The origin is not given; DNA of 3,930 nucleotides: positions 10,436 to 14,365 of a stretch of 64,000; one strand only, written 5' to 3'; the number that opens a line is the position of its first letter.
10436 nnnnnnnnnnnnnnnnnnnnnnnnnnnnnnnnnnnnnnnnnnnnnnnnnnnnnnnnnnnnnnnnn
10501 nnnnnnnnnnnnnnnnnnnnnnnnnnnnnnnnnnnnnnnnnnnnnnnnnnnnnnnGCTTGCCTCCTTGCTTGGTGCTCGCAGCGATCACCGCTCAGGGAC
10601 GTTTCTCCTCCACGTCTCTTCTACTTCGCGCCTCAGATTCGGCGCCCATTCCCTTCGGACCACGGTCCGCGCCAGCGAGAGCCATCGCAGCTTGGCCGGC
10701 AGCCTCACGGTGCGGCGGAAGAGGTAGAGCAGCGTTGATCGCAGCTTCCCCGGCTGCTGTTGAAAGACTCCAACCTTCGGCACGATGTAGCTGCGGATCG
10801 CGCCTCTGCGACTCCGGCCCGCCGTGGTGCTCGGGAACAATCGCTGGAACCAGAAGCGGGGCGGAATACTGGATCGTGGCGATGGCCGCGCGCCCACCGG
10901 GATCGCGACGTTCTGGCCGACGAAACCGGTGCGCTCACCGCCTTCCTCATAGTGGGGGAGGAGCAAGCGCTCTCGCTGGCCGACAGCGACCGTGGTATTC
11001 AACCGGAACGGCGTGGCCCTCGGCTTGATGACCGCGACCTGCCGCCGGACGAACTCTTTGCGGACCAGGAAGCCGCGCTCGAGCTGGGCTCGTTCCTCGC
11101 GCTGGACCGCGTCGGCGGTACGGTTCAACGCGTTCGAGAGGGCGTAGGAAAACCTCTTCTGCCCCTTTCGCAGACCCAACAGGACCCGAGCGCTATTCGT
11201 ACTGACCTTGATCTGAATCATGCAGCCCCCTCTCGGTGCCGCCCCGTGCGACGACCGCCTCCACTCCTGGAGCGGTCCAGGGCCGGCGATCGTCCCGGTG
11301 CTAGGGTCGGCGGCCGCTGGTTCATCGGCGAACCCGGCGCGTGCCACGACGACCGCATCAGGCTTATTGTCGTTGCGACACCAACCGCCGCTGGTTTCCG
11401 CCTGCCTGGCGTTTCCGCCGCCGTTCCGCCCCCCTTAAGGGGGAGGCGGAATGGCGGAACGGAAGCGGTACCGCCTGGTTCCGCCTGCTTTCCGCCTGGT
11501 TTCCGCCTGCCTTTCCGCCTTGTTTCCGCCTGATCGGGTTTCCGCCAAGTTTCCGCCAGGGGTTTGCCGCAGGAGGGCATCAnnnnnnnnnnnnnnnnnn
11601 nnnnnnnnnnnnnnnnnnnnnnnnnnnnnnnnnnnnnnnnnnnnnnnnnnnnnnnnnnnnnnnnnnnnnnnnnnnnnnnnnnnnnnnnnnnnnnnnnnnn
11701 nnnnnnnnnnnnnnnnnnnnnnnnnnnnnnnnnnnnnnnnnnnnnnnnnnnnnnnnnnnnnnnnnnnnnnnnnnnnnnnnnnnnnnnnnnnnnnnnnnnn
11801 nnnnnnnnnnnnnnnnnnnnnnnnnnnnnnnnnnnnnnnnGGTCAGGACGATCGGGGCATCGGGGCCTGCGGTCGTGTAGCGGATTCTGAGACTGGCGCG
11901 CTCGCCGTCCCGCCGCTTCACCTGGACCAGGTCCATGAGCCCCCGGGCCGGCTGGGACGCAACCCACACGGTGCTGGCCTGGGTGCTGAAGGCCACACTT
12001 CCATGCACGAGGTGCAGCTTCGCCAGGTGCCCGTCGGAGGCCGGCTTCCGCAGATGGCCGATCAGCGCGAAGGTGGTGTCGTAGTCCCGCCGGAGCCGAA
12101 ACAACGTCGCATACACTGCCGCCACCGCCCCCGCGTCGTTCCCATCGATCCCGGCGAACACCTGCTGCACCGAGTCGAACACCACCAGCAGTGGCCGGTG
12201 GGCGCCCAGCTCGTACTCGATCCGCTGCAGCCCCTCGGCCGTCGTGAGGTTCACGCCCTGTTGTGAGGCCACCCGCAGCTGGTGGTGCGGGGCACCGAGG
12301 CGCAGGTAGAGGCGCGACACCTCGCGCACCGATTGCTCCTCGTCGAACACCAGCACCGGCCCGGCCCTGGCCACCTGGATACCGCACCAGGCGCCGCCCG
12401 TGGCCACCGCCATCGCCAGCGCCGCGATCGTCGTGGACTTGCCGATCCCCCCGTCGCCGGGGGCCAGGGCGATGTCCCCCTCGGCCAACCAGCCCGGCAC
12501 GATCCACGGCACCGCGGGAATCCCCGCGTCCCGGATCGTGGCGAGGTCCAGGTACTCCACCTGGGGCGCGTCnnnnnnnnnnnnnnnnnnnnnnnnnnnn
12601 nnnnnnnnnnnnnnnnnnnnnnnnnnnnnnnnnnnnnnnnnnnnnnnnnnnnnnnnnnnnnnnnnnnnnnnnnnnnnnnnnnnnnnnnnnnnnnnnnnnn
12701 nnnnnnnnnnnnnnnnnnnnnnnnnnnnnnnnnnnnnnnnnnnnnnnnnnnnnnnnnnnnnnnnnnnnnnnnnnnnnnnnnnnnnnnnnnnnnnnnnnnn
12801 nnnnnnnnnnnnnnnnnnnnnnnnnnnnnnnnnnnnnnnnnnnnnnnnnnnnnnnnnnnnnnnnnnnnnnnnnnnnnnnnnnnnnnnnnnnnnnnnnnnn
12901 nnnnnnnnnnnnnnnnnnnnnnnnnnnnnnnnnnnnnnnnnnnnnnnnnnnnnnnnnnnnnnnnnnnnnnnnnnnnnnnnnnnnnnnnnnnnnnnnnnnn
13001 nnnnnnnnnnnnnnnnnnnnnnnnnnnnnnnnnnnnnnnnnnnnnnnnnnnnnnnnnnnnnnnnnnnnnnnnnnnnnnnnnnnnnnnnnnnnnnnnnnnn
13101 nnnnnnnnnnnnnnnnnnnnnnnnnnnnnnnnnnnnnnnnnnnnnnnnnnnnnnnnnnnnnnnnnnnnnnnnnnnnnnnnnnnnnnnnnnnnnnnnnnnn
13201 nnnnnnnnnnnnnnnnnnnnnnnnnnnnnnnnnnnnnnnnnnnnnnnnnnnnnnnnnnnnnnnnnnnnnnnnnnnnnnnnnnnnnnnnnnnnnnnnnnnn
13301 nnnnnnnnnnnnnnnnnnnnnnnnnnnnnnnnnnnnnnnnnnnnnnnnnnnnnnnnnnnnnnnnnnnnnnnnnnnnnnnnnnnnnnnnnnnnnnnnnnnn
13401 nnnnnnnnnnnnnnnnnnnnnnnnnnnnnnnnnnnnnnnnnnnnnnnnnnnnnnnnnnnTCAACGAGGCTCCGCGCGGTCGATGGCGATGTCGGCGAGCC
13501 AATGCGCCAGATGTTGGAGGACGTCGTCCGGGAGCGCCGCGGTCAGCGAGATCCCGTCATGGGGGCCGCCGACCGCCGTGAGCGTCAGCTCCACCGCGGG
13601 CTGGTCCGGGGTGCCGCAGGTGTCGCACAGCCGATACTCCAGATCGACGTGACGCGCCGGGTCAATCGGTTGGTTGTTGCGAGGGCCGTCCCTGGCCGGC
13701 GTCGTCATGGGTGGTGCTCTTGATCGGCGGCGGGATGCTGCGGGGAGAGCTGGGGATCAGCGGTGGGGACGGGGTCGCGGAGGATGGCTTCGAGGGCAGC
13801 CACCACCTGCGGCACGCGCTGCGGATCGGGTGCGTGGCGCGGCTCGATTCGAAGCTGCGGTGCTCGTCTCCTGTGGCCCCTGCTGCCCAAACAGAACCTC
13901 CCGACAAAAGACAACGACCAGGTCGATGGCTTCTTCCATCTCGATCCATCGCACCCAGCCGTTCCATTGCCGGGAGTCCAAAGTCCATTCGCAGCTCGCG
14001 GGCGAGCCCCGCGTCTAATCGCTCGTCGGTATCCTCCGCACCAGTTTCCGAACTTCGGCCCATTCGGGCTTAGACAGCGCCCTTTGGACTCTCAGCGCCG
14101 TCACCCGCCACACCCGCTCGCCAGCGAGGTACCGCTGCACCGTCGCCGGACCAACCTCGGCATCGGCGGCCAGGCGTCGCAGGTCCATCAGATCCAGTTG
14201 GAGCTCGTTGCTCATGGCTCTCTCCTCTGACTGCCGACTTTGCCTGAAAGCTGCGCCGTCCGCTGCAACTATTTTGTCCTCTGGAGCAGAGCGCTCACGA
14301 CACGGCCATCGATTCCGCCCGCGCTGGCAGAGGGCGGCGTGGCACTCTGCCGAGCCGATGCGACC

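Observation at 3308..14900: An ~11.6 kb replicative integrated element with phage-satellite-like layout and no structural or conjugation genes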

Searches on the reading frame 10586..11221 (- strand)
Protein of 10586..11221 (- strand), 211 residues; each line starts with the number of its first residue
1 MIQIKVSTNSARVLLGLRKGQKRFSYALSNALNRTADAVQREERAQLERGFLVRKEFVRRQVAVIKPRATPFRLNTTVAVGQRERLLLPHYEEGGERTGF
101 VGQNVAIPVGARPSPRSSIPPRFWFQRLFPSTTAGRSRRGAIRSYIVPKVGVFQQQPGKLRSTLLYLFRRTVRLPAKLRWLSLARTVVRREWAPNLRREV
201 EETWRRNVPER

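Call 7: search_protein_families(library=pfam, max_evalue=0.01, proteins=[window:10586-11221:-])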
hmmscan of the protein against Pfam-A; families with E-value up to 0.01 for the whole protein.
window:10586-11221:- (211 aa): 0 families

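Call 9: search_protein_families(library=phrogs, max_evalue=0.01, proteins=[window:10586-11221:-])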
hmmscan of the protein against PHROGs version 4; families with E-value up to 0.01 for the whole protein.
window:10586-11221:- (211 aa): 2 families
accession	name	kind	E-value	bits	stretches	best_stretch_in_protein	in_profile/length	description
phrog_1924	-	tail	1e-15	59.3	1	1-206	1-235/237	minor tail protein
phrog_4688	-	tail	0.0011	19.9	1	1-81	1-82/237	minor tail protein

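Call 24: search_dna_similar(query=window:10586-11221:-, collection=phages, mode=protein, max_evalue=0.001, max_rows=20)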
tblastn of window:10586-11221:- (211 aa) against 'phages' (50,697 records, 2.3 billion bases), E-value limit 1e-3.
Records with a match: 3; places in all: 3; records where one place covers at least 80% of the query: 3.
Best place of each record, by identity: <60% 3.
By first word of the organism name: Bordetella 3.
By host as written in the record: Bordetella bronchiseptica 3.
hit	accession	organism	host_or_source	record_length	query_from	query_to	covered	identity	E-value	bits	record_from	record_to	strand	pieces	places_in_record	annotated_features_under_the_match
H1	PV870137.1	Bordetella phage vB_BbrM_PBb002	Bordetella bronchiseptica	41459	2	196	92%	35.0%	1e-14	77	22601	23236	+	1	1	hypothetical protein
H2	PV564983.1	Bordetella phage PBb001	Bordetella bronchiseptica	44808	2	196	92%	35.0%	1e-14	77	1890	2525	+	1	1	hypothetical protein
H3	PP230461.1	Bordetella phage PY223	Bordetella bronchiseptica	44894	2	196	92%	35.0%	1e-14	77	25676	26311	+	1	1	hypothetical protein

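Call 26: get_annotated_region(hit=H3, flank=9000)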
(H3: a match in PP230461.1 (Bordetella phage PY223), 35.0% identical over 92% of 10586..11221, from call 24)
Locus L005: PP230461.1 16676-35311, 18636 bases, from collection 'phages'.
description: Bordetella phage PY223, complete genome.
organism: Bordetella phage PY223 (NCBI taxid 3118915)
taxonomy: Viruses; Duplodnaviria; Heunggongvirae; Uroviricota; Caudoviricetes
host: Bordetella bronchiseptica; source: fecal; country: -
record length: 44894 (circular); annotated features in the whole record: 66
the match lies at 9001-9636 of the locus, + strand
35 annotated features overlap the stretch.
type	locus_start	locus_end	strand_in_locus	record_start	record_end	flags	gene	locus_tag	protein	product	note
CDS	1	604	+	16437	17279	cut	-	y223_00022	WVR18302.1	hypothetical protein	Refseq: WP_059977018.1 WP_059977018.1 hypothetical protein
CDS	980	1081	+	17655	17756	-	-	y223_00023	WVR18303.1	hypothetical protein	-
CDS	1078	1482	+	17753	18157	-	-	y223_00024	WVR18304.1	hypothetical protein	-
CDS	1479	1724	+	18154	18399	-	-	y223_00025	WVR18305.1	hypothetical protein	-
CDS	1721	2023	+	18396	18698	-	-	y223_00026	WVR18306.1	hypothetical protein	-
CDS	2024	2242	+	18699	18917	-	-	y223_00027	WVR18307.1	hypothetical protein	Refseq: WP_056875918.1 WP_056875918.1 hypothetical protein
CDS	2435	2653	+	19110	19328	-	-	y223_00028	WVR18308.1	hypothetical protein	Refseq: WP_158876861.1 WP_158876861.1 hypothetical protein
CDS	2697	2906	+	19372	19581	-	-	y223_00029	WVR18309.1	hypothetical protein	Refseq: WP_141984793.1 WP_141984793.1 hypothetical protein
CDS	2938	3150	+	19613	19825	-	-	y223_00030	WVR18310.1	hypothetical protein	Refseq: WP_148318113.1 WP_148318113.1 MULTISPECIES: hypothetical protein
CDS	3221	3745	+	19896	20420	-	-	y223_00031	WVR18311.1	hypothetical protein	KB680_gp34; Refseq: YP_010037956.1 YP_010037956.1 hypothetical protein KB680_gp34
CDS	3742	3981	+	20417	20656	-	-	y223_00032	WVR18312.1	hypothetical protein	-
CDS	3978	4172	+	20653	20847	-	-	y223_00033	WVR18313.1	hypothetical protein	-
CDS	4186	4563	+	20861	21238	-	-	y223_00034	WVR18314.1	hypothetical protein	Pfam: Protein of unknown function (DUF2591); Refseq: WP_163126217.1 WP_163126217.1 DUF2591 family protein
CDS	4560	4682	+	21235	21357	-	-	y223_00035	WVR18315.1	hypothetical protein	-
CDS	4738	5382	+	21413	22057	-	-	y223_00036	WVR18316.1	hypothetical protein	KB680_gp33; Refseq: YP_010037957.1 YP_010037957.1 hypothetical protein KB680_gp33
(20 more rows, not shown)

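Call 29: search_protein_families(library=ncbifam, max_evalue=0.01, proteins=[window:10586-11221:-])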
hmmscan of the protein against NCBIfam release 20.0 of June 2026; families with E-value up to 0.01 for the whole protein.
window:10586-11221:- (211 aa): 0 families

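Call 39: find_related_loci(query=window:10586-11221:-, collection=viral_contigs, flank=10000)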
Query window:10586-11221:- (211 aa) in viral_contigs; peptide patterns used: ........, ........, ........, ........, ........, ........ (x = any residue, [..] = any of these).
10 stretches matched a pattern, but none encodes a relative of the query by tblastn (E <= 1e-3).

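Call 41: find_homologous_proteins(query=window:10586-11221:-, max_evalue=0.001)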
Query window:10586-11221:- (211 aa): 2 proteins with E <= 0.001 among 563 candidates.
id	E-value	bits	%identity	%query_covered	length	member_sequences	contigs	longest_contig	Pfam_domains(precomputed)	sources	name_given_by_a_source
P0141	1.8e-130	450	100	100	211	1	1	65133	-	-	-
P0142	1.0e-4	40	32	90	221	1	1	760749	-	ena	-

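Call 43: find_encoding_contigs(protein=P0142, flank=10000, max_places=3)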
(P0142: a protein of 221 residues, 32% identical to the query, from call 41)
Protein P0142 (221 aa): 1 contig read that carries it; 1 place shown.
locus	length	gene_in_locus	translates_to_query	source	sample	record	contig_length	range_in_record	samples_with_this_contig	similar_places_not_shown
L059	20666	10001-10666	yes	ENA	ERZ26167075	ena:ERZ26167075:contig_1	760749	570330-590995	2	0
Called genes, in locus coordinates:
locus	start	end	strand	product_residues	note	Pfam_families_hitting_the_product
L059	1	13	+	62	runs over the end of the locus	-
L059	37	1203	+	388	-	PF12704:MacB_PCD, PF02687:FtsX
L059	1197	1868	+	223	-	PF00005:ABC_tran, PF02463:SMC_N (faint), PF13304:AAA_21 (faint)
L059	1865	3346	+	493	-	-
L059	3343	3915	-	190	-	PF02254:TrkA_N, PF02080:TrkA_C (weak)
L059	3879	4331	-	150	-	PF02080:TrkA_C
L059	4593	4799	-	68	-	-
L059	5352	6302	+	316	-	PF18906:Phage_tube_2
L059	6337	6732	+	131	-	-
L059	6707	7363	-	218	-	PF00665:rve, PF13683:rve_3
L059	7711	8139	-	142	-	PF01527:HTH_Tnp_1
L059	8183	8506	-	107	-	PF00665:rve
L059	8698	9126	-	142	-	PF01527:HTH_Tnp_1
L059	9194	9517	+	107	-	-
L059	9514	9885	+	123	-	-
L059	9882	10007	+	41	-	-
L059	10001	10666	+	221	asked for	-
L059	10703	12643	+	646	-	-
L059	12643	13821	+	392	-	PF13392:HNH_3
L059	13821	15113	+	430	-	-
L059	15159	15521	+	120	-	-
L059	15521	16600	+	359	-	-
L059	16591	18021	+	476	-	-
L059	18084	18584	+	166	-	PF05105:Phage_holin_4_1 (weak)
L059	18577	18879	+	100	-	-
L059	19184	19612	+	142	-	PF01527:HTH_Tnp_1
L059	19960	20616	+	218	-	PF00665:rve, PF13683:rve_3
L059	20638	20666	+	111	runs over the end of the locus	PF01510:Amidase_2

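Call 47: search_protein_families(library=padloc, max_evalue=0.01, proteins=[window:10586-11221:-])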
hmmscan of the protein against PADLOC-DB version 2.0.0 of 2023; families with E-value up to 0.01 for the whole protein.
window:10586-11221:- (211 aa): 0 families

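Call 51: predict_structure(alignment_id=A2)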
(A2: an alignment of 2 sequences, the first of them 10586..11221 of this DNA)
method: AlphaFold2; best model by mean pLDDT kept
length: 211 residues; sequences in the alignment: 2
mean_pLDDT: 34.9   pTM: 0.20
mean pLDDT of the five models: 34.9, 33.0, 31.0, 30.8, 29.9
residues with pLDDT >= 90: 0; 70-90: 0; 50-70: 15; < 50: 196
segments of 3 or more residues with pLDDT < 50: 1-16, 20-24, 26-32, 42-197, 206-211
pLDDT, mean of each block of 10 residues (from residue 1): 36 47 45 50 42 29 30 28 28 27 28 34 31 31 29 28 31 33 34 45 47 37
secondary structure, 60 per line:
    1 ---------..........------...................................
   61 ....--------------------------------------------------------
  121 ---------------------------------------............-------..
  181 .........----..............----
elements in order: H10-19 H26-64 H160-171 H179-189 H194-207

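Call 54: search_protein_families(library=phrogs, max_evalue=0.001, proteins=[L059:10703-12643:+, L059:12643-13821:+, L059:13821-15113:+, L059:15521-16600:+, L059:16591-18021:+, L059:9194-9517:+, L059:9514-9885:+, L005:9001-9672:+, L005:9958-10623:+, L059:10001-10666:+])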
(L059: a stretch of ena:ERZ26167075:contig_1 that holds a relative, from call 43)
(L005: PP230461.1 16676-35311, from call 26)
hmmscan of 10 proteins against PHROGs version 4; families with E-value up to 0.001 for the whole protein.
L059:10703-12643:+ (646 aa): 0 families

L059:12643-13821:+ (392 aa): 9 families
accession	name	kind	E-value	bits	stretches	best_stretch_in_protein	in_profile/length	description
phrog_826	-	DNA, RNA and nucleotide metabolism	6.2e-45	154.9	1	10-176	72-234/281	HNH endonuclease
phrog_1872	-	DNA, RNA and nucleotide metabolism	4.9e-23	82.8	1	4-99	15-111/166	endonuclease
phrog_3593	-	DNA, RNA and nucleotide metabolism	5.5e-21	76.2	1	10-96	57-139/210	HNH endonuclease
phrog_1492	-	DNA, RNA and nucleotide metabolism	8.3e-19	69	1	15-163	72-229/414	HNH endonuclease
phrog_6254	-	DNA, RNA and nucleotide metabolism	4.3e-15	57.3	1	23-120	13-101/154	HNH endonuclease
phrog_59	-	DNA, RNA and nucleotide metabolism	3.8e-10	40.7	1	23-97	157-235/423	HNH endonuclease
phrog_4842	-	DNA, RNA and nucleotide metabolism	8.2e-08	33.2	1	22-90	75-140/154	HNH endonuclease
phrog_99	-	DNA, RNA and nucleotide metabolism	2.5e-06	28.4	1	29-94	143-202/383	HNH endonuclease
phrog_10495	-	DNA, RNA and nucleotide metabolism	3.5e-06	28.1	1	52-93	10-51/63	HNH endonuclease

L059:13821-15113:+ (430 aa): 0 families

L059:15521-16600:+ (359 aa): 0 families

L059:16591-18021:+ (476 aa): 0 families

L059:9194-9517:+ (107 aa): 0 families

L059:9514-9885:+ (123 aa): 1 family
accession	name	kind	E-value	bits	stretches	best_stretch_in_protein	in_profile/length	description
phrog_2115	-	tail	0.0003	22.1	1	65-103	56-98/125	tail protein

L005:9001-9672:+ (223 aa): 2 families
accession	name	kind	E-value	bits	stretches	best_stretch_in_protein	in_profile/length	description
phrog_1924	-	tail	1.2e-12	49.3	1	1-219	2-231/237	minor tail protein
phrog_6367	-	unknown function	9.5e-09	36.5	1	1-203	1-201/217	-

L005:9958-10623:+ (221 aa): 3 families
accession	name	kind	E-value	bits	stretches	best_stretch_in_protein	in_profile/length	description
phrog_57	-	head and packaging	1.3e-33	117.5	1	1-220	10-182/199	terminase small subunit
phrog_141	-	head and packaging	7.9e-11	42.7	1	3-218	15-168/183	terminase small subunit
phrog_2474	-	transcription regulation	0.00011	23.1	1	2-44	47-89/118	MerR-like transcriptional regulator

L059:10001-10666:+ (221 aa): 2 families
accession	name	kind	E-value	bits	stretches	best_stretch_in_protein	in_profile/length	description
phrog_1924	-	tail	7.9e-19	69.4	1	1-221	1-237/237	minor tail protein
phrog_4688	-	tail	0.00068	20.6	0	1-100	1-102/237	minor tail protein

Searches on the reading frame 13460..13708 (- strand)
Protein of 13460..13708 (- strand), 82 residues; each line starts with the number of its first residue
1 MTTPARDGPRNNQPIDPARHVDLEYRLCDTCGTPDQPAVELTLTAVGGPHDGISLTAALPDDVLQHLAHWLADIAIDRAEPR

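Call 8: search_protein_families(library=pfam, max_evalue=0.01, proteins=[window:13460-13708:-])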
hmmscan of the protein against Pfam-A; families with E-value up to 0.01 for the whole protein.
window:13460-13708:- (82 aa): 1 family
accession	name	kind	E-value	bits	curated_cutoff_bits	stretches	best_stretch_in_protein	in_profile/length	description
PF18508.7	zf_C2H2_13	-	0.0032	17.5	26.5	1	21-34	14-26/42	Zinc finger domain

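Call 9: search_protein_families(library=phrogs, max_evalue=0.01, proteins=[window:13460-13708:-])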
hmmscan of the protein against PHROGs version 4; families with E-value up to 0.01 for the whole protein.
window:13460-13708:- (82 aa): 0 families

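Call 65: search_protein_families(library=pfam, max_evalue=5, proteins=[window:13460-13708:-])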
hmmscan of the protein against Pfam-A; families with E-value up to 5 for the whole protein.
window:13460-13708:- (82 aa): 1 family
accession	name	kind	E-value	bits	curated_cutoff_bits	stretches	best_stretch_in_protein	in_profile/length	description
PF18508.7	zf_C2H2_13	-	0.0032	17.5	26.5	1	21-34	14-26/42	Zinc finger domain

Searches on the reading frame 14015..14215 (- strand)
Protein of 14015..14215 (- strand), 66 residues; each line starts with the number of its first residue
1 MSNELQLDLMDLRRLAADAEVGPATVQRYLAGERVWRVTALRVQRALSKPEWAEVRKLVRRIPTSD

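Call 8: search_protein_families(library=pfam, max_evalue=0.01, proteins=[window:14015-14215:-])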
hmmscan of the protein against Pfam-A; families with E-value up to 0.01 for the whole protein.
window:14015-14215:- (66 aa): 0 families

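Call 9: search_protein_families(library=phrogs, max_evalue=0.01, proteins=[window:14015-14215:-])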
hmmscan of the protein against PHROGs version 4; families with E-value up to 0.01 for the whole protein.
window:14015-14215:- (66 aa): 0 families

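Call 29: search_protein_families(library=ncbifam, max_evalue=0.01, proteins=[window:14015-14215:-])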
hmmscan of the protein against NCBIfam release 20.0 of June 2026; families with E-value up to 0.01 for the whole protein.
window:14015-14215:- (66 aa): 0 families

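Call 65: search_protein_families(library=pfam, max_evalue=5, proteins=[window:14015-14215:-])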
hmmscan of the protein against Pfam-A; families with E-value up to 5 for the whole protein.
window:14015-14215:- (66 aa): 2 families
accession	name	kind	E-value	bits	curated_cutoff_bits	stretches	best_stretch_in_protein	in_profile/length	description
PF13560.12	HTH_31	-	0.044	14.5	27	1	12-41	17-47/64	Helix-turn-helix domain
PF00356.27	LacI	-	0.19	12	27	1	16-48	6-39/46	Bacterial regulatory proteins, lacI family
